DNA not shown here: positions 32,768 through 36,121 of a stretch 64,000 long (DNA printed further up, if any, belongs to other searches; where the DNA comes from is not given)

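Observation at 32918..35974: Single polypeptide containing two complete GspE/PilB secretion ATPase units in tandem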

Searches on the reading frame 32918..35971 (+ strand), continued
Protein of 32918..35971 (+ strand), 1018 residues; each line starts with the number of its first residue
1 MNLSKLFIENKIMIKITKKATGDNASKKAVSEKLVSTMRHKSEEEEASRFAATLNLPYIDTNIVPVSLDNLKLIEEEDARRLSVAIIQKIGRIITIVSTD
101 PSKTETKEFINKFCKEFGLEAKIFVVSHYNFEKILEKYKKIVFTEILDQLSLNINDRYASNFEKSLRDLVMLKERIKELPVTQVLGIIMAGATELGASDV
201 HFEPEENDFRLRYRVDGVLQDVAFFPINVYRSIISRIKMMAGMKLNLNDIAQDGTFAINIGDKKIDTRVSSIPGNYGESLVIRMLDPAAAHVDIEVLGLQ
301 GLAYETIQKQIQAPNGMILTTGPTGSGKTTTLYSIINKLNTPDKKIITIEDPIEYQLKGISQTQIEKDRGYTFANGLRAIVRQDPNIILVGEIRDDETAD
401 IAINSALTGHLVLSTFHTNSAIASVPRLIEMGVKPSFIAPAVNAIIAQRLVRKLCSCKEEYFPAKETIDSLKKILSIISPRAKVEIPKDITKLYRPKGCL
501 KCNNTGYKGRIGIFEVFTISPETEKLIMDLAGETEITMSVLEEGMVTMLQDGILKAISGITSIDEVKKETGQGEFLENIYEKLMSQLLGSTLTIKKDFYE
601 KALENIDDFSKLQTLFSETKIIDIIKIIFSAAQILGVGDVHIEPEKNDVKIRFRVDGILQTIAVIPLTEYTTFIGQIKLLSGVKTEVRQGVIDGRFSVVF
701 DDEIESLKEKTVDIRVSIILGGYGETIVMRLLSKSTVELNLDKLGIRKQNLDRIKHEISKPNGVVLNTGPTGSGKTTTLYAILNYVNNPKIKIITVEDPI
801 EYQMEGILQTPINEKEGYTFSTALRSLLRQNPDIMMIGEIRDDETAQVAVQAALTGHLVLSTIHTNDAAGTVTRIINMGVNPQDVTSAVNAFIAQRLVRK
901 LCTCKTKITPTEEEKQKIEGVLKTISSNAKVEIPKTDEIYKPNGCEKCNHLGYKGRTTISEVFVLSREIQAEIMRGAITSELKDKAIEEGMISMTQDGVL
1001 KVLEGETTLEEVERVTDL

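Call 47: search_protein_families(library=pfam, proteins=[L082:7859-9214:-, L082:12986-14767:+, L082:14773-15876:+, L082:15889-16599:+, L082:17097-18266:+, L082:18339-18917:+, L082:18936-19676:+, L082:19752-20183:+, L082:6281-7525:-, L082:2845-6294:-], max_evalue=0.001)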
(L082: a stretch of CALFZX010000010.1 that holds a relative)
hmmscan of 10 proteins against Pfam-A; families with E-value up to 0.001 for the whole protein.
L082:7859-9214:- (451 aa): 4 families
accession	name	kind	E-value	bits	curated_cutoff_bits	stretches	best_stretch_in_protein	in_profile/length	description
PF08529.16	NusA_N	-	1.5e-27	96.7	23.8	1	18-184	4-119/119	NusA N-terminal domain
PF13184.12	KH_5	-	2.2e-25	89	27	1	289-356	1-68/69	NusA-like KH domain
PF00575.29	S1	-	4.6e-09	37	22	1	194-250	4-67/74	S1 RNA binding domain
PF23095.1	KH_NusA_C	-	2.1e-05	24.9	34.2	1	369-398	5-34/59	Transcription termination/antitermination protein NusA, KH domain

L082:12986-14767:+ (594 aa): 8 families
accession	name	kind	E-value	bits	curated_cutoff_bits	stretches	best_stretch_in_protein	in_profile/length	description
PF00437.27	T2SSE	-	1.9e-133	445.1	24.9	1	188-590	3-370/370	Type II/IV secretion system protein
PF05157.20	MshEN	-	1.4e-16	60.7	23.1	1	60-146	1-88/90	MshEN domain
PF13191.12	AAA_16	-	5.7e-05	24.1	32.6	1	316-369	13-64/167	AAA ATPase domain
PF13401.12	AAA_22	-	0.00018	22.2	27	1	325-359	3-35/130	AAA domain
PF25199.1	nSTAND_NTPase5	-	0.00023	21.4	34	1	315-366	28-81/145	Novel STAND NTPase 5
PF04851.21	ResIII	-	0.00035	20.9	22.5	0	314-355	10-51/164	Type III restriction enzyme, res subunit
PF13086.12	AAA_11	-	0.00071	19.9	27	0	316-353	7-43/257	AAA domain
PF13555.12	AAA_29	-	0.00091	19.4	27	0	325-355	20-50/61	P-loop containing region of AAA domain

L082:14773-15876:+ (368 aa): 1 family
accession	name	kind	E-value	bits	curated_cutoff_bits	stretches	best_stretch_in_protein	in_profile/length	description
PF01098.24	FTSW_RODA_SPOVE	-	1e-77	262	26.4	1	11-362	3-352/356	Cell cycle protein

L082:15889-16599:+ (237 aa): 2 families
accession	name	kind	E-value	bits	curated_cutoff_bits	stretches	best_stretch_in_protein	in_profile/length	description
PF01709.26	Transcrip_reg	-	1.4e-34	119.5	27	1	81-234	1-160/160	TACO1/YebC second and third domain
PF20772.2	TACO1_YebC_N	-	3.3e-26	92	36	1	5-73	1-70/73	TACO1/YebC protein N-terminal domain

L082:17097-18266:+ (390 aa): 6 families
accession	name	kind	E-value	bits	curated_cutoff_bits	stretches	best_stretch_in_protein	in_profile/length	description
PF00534.26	Glycos_transf_1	-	1.6e-32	112.8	26.4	1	198-365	2-171/172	Glycosyl transferases group 1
PF13692.12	Glyco_trans_1_4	-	4.7e-24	85.7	27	1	211-352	2-142/142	Glycosyl transferases group 1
PF13439.12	Glyco_transf_4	-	1.7e-10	41.6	28.5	1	19-183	3-167/170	Glycosyltransferase Family 4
PF20706.3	GT4-conflict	-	2.6e-09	37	26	1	280-333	273-324/385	Family 4 Glycosyltransferase in conflict systems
PF13524.12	Glyco_trans_1_2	-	7.7e-06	26.3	25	1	241-380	13-143/144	Glycosyl transferase-like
PF00982.27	Glyco_transf_20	-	0.00052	19.3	32.5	1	257-353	340-440/473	Glycosyltransferase family 20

L082:18339-18917:+ (193 aa): 3 families
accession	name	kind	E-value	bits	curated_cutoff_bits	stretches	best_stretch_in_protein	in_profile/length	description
PF04542.20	Sigma70_r2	-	4e-15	55.8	24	1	29-96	1-69/71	Sigma-70 region 2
PF08281.18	Sigma70_r4_2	-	2.1e-11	43.7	25.7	1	130-182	2-54/54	Sigma-70, region 4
PF04545.22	Sigma70_r4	-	3.7e-05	23.6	24.1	1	137-178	3-44/50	Sigma-70, region 4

L082:18936-19676:+ (247 aa): 0 families

L082:19752-20183:+ (144 aa): 0 families

L082:6281-7525:- (414 aa): 3 families
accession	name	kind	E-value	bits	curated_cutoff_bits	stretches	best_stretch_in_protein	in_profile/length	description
PF13437.12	HlyD_3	-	4.8e-22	79.1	22.2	1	232-322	4-97/106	HlyD family secretion protein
PF16576.10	HlyD_D23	-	6.7e-20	71.7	30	1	164-330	62-213/214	Barrel-sandwich domain of CusB or HlyD membrane-fusion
PF13533.13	Biotin_lipoyl_2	-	7.2e-05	23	29.8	0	84-114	2-32/32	Biotin-lipoyl like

L082:2845-6294:- (1149 aa): 2 families
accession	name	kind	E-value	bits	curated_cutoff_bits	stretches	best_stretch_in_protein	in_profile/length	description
PF00873.25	ACR_tran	-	2.9e-179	598.4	28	2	40-533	3-495/1021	AcrB/AcrD/AcrF family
PF02355.23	SecD_SecF_C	-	0.00016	21.6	20.5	0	378-524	39-183/189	Protein export membrane protein SecD/SecF, C-terminal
